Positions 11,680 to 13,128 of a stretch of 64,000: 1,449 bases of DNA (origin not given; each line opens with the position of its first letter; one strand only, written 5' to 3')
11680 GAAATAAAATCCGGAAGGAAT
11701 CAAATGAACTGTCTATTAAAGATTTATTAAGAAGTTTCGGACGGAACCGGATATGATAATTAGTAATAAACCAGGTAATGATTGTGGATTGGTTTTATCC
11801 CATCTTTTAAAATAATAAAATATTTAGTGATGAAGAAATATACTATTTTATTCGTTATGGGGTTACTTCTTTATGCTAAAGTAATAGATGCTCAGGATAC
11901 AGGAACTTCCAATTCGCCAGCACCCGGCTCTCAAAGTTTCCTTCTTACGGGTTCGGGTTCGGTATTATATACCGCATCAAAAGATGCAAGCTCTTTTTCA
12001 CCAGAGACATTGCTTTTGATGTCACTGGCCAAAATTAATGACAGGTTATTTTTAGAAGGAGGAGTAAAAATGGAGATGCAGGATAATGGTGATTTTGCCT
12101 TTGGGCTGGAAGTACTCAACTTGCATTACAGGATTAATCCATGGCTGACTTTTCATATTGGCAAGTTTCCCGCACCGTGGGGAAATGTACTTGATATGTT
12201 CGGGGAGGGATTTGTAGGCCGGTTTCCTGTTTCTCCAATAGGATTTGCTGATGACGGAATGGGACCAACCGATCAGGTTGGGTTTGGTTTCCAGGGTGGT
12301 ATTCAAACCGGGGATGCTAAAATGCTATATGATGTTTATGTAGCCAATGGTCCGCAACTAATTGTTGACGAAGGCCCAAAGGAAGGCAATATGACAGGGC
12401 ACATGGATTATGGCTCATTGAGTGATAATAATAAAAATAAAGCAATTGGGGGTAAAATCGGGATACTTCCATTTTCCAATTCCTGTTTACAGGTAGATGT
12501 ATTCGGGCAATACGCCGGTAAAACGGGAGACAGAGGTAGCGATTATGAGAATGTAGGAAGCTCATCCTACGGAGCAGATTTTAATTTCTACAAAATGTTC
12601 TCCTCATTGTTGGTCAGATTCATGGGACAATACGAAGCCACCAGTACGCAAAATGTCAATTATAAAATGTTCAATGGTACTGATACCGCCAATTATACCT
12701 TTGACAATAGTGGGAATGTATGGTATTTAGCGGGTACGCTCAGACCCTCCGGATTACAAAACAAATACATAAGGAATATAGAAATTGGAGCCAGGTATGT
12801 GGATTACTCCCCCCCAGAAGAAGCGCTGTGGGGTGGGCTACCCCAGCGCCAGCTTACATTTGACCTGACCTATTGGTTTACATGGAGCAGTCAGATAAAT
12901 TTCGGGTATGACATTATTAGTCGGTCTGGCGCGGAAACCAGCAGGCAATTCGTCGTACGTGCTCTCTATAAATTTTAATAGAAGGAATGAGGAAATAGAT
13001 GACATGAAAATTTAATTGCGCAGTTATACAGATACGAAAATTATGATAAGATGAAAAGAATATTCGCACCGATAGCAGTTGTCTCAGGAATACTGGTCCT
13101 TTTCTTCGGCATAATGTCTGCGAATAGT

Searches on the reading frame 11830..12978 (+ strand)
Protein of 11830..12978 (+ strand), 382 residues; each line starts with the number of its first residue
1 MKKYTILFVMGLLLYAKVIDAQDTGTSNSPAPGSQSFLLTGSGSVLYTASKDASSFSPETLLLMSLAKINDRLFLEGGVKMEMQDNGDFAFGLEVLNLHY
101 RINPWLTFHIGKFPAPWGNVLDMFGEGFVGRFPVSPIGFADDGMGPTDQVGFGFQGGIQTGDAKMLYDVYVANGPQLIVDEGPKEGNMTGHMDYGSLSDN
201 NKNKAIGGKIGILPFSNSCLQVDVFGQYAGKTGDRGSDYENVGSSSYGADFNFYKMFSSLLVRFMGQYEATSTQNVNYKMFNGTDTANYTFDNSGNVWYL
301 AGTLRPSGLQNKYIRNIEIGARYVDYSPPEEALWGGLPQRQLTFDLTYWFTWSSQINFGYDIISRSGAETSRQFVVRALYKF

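Call 4: search_protein_families(library=pfam, proteins=[window:11830-12978:+], max_evalue=0.01)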
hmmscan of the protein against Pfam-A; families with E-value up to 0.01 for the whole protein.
window:11830-12978:+ (382 aa): 0 families

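Call 18: find_homologous_proteins(query=window:11830-12975:+)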
Query window:11830-12975:+ (382 aa): 78 proteins with E <= 0.001 among 1408 candidates.
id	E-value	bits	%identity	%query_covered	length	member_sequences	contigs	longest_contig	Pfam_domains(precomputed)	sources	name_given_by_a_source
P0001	2.7e-227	772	87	100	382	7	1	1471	-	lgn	-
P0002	2.3e-167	575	69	95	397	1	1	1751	-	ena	-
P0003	3.3e-167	575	69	95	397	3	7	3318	-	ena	-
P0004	6.8e-167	574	64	97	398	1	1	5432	-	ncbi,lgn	-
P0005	1.1e-166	573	66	96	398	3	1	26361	-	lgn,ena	-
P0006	5.0e-165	568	66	100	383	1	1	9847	-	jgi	jgi:hypothetical protein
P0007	2.5e-164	565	67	95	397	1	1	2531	-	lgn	-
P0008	7.9e-164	564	65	96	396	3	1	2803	-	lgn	-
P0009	1.7e-163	562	66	99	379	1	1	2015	-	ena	-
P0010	2.5e-163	562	67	93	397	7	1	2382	-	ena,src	-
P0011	2.7e-163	562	66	95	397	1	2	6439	-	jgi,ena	-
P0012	4.3e-163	561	65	97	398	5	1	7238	-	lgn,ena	-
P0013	4.2e-162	558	64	96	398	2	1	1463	-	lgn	-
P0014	2.3e-161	555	64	97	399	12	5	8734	-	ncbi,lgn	-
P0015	1.5e-159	549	61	99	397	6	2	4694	-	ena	-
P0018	3.1e-156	539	67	91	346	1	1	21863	-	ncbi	ncbi:MAG: hypothetical protein ACTHNG_08385, partial [Ginsengibacter sp.]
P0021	2.9e-146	506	71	83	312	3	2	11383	-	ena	-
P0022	3.9e-140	486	60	94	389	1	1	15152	-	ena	-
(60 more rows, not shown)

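Call 19: find_encoding_contigs(protein=P0005, flank=8000, max_places=3)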
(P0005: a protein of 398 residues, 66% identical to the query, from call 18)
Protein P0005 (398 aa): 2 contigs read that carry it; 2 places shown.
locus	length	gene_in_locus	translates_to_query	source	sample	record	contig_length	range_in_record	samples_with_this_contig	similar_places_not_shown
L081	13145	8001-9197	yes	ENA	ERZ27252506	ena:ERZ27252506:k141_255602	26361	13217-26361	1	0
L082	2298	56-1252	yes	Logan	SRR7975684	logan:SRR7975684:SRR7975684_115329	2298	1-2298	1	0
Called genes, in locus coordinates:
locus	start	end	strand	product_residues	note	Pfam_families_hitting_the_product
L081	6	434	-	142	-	PF00903:Glyoxalase, PF06983:3-dmu-9_3-mt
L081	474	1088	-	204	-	PF13302:Acetyltransf_3, PF13420:Acetyltransf_4, PF00583:Acetyltransf_1, PF13508:Acetyltransf_7 (weak)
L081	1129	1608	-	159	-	PF06983:3-dmu-9_3-mt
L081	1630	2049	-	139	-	PF08327:AHSA1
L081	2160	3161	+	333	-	PF01965:DJ-1_PfpI, PF12833:HTH_18, PF00165:HTH_AraC (weak)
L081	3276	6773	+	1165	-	PF00989:PAS, PF08447:PAS_3, PF13426:PAS_9 (weak), PF00989:PAS (weak), PF13426:PAS_9 (weak), PF08447:PAS_3, PF00512:HisKA (weak), PF02518:HATPase_c, +4 more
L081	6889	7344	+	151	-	PF01047:MarR (weak), PF12802:MarR_2 (weak)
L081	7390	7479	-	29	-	-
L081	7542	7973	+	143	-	PF13442:Cytochrome_CBB3, PF00034:Cytochrom_C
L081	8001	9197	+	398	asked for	-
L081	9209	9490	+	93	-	PF13442:Cytochrome_CBB3 (faint), PF00034:Cytochrom_C (faint)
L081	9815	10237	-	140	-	PF01220:DHquinase_II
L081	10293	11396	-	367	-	PF00988:CPSase_sm_chain, PF00117:GATase, PF07722:Peptidase_C26 (weak)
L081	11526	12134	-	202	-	PF01196:Ribosomal_L17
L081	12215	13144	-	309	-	?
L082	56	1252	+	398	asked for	-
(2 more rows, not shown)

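Call 20: find_encoding_contigs(protein=P0018, flank=8000, max_places=3)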
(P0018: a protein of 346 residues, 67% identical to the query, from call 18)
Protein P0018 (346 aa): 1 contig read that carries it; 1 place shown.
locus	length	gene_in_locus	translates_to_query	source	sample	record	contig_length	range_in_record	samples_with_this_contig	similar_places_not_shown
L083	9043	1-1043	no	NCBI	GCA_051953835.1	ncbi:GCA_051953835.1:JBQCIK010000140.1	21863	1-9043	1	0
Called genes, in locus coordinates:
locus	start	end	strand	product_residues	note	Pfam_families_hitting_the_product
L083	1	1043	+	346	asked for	?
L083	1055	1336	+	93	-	PF13442:Cytochrome_CBB3 (faint), PF00034:Cytochrom_C (faint)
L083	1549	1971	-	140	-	PF01220:DHquinase_II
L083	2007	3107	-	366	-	PF00988:CPSase_sm_chain, PF00117:GATase, PF07722:Peptidase_C26 (weak)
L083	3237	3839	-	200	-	PF01196:Ribosomal_L17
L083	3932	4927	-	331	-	PF01193:RNA_pol_L, PF01000:RNA_pol_A_bac, PF03118:RNA_pol_A_CTD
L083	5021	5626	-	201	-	PF00163:Ribosomal_S4, PF01479:S4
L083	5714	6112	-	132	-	PF00411:Ribosomal_S11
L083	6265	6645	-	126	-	PF00416:Ribosomal_S13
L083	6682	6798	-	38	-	PF00444:Ribosomal_L36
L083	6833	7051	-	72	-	PF01176:eIF-1a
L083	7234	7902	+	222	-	-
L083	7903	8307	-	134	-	-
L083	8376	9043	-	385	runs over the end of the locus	PF20510:HgmA_N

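Call 21: find_encoding_contigs(protein=P0022, flank=8000, max_places=3)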
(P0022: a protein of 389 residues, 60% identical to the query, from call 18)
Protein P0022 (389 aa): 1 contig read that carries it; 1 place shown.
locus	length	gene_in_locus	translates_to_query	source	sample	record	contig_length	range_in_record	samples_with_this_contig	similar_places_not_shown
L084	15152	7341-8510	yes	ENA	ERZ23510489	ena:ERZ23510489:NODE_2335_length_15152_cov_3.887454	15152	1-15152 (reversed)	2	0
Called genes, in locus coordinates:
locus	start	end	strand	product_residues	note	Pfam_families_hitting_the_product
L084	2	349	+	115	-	?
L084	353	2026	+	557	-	PF00115:COX1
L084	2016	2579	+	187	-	PF00510:COX3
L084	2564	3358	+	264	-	PF09678:Caa3_CtaG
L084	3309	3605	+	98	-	PF12270:Cyt_c_ox_IV (weak)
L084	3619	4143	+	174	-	PF00355:Rieske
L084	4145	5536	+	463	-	PF00033:Cytochrome_B, PF13631:Cytochrom_B_N_2, PF00034:Cytochrom_C (weak), PF13442:Cytochrome_CBB3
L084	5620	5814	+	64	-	-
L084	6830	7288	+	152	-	PF13442:Cytochrome_CBB3, PF00034:Cytochrom_C (weak)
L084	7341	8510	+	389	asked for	-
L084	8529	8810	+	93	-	PF13442:Cytochrome_CBB3 (faint), PF00034:Cytochrom_C (faint)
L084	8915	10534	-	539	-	PF18962:Por_Secre_tail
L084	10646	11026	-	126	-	PF01042:Ribonuc_L-PSP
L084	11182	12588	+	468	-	PF00753:Lactamase_B, PF12706:Lactamase_B_2, PF16661:Lactamase_B_6, PF10996:Beta-Casp, PF07521:RMMBL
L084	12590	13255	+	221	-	PF03379:CcmB (weak)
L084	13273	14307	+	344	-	PF01578:Cytochrom_C_asm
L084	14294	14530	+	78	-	PF20077:CcmD_alt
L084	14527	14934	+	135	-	PF03100:CcmE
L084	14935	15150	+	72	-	?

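Call 23: find_encoding_contigs(protein=P0001, flank=8000, max_places=5)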
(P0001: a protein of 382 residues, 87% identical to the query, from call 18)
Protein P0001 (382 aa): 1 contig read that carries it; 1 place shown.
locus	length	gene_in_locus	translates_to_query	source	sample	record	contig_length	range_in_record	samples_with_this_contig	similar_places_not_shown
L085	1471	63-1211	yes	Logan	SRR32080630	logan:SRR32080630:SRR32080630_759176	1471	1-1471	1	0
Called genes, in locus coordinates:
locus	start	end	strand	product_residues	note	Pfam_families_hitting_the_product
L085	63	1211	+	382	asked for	-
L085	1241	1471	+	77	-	?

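Call 24: find_encoding_contigs(protein=P0021, flank=8000, max_places=4)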
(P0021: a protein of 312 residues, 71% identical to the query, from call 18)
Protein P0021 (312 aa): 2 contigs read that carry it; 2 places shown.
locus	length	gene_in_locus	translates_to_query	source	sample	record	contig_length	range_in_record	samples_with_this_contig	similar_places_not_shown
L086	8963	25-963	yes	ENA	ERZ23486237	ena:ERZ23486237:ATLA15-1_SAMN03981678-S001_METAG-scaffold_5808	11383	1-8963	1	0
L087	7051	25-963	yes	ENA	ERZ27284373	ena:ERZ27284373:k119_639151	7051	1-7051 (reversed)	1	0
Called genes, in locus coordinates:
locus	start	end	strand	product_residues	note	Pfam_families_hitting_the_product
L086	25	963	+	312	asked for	-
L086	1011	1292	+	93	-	PF00034:Cytochrom_C (faint)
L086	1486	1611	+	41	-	-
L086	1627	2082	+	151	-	PF00034:Cytochrom_C, PF13442:Cytochrome_CBB3 (weak)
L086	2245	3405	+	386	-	-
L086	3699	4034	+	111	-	-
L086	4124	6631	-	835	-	PF13620:CarboxypepD_reg, PF13715:CarbopepD_reg_2, PF07715:Plug, PF00593:TonB_dep_Rec_b-barrel, PF14905:OMP_b-brl_3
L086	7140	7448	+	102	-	-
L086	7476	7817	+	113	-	PF04343:DUF488, PF22751:DUF488-N3a, PF22752:DUF488-N3i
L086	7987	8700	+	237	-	PF01177:Asp_Glu_race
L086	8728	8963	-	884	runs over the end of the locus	?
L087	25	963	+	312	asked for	-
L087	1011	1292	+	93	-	PF00034:Cytochrom_C (faint)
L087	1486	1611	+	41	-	-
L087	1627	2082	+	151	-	PF00034:Cytochrom_C, PF13442:Cytochrome_CBB3 (weak)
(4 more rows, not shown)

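Call 30: search_protein_families(library=phrogs, proteins=[window:11830-12978:+], max_evalue=0.01)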
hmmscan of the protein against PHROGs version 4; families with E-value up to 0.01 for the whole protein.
window:11830-12978:+ (382 aa): 0 families

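Call 64: predict_structure(alignment_id=A3)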
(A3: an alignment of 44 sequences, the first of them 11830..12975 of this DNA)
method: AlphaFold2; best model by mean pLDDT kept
length: 382 residues; sequences in the alignment: 44
mean_pLDDT: 83.3   pTM: 0.78
mean pLDDT of the five models: 83.3, 82.4, 82.5, 82.2, 79.9
residues with pLDDT >= 90: 157; 70-90: 163; 50-70: 36; < 50: 26
segments of 3 or more residues with pLDDT < 50: 15-32, 122-128
pLDDT, mean of each block of 10 residues (from residue 1): 62 51 42 68 90 88 88 90 84 89 93 80 50 84 73 91 89 88 83 69 85 79 93 89 93 89 92 90 80 93 91 92 94 89 95 89 89 93 83
secondary structure, 60 per line:
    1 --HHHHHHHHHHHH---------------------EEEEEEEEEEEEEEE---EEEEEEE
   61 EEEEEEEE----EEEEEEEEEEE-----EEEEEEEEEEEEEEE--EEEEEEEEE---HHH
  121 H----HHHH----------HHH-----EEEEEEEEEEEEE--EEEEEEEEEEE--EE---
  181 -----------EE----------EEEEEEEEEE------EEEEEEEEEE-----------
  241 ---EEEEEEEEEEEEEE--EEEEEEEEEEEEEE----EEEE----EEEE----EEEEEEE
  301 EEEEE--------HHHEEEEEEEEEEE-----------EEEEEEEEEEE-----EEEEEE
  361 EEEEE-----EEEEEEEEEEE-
elements in order: H3-14 E36-50 E54-68 E73-83 E89-103 E106-114 H118-121 H126-129 E148-160 E163-173 E204-213 E220-229 E244-257 E260-273 E278-281 E286-289 E294-305 E317-327 E339-349 E355-365 E371-381

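Call 68: fold_search(model_id=the predicted structure, library=pdb)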
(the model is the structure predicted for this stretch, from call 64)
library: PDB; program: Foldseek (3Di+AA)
matches with E <= 10: 865; with E <= 0.001: 235
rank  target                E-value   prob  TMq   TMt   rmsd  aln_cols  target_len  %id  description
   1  6ehf                  4.0e-12  1.00  0.51  0.60   7.9       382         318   14  OmpT (in-vitro folded), an outer membrane protein Vibrio cholerae (trimer form) (released 2018-04-25)
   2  6ehe                  5.3e-12  1.00  0.53  0.65   7.1       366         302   14  OmpTdeltaL8 (loop L8 deletion mutant of OmpT), an outer membrane protein of Vibrio cholerae (released 2018-04-25)
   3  3wi5                  1.1e-11  1.00  0.53  0.63   7.0       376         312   11  Crystal structure of the Loop 7 mutant PorB from Neisseria meningitidis serogroup B (released 2014-01-01)
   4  6ehb_B                1.9e-11  1.00  0.56  0.66   6.9       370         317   12  OmpU, an outer membrane protein, of Vibrio cholerae (released 2018-04-25)
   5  7fdy_A                2.9e-11  1.00  0.56  0.62   6.0       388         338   11  Structure of OmpF1 (released 2022-11-16)
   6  1gfo                  4.4e-11  1.00  0.58  0.64   5.8       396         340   12  OMPF PORIN (MUTANT R132P) (released 1996-12-07)
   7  9a32_MODEL_1_A        5.0e-11  1.00  0.49  0.51  16.6       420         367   14  Model of E. coli OmpC by in-cell photo-crosslinking MS and deep learning (released 2023-02-24)
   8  9j9p                  5.2e-11  1.00  0.57  0.63   5.9       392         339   11  artificial mononuclear Zn-bound metalloprotein 3 (M3:Zn) (released 2025-07-02)
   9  4gcp_A                6.2e-11  1.00  0.58  0.65   5.7       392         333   11  Crystal Structure of E. coli OmpF porin in complex with Ampicillin (released 2012-12-19)
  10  1hxt                  8.1e-11  1.00  0.57  0.63   5.8       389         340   11  OMPF PORIN MUTANT NQAAA (released 2001-06-06)
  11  5fvn_A                8.1e-11  1.00  0.56  0.62   6.9       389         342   13  X-ray crystal structure of Enterobacter cloacae OmpE36 porin. (released 2016-08-10)
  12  2xe1                  8.6e-11  1.00  0.56  0.60   7.2       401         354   14  Molecular insights into clinically isolated OmpC mutants and their role in multi-drug resistance (released 2010-05-19)
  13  3a2s_X                9.6e-11  1.00  0.50  0.55   7.7       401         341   11  Crystal Structure of outer membrane protein PorB from Neisseria meningitidis in complex with sucrose (released 2010-04-07)
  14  7fdy_B                1.1e-10  1.00  0.57  0.63   5.8       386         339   11  Structure of OmpF1 (released 2022-11-16)
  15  1gfm                  1.2e-10  1.00  0.57  0.63   6.1       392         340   13  OMPF PORIN (MUTANT D113G) (released 1996-12-07)
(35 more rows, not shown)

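Call 75: search_protein_families(library=ncbifam, proteins=[window:11830-12978:+], max_evalue=0.001)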
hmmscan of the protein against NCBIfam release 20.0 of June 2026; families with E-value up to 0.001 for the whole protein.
window:11830-12978:+ (382 aa): 0 families
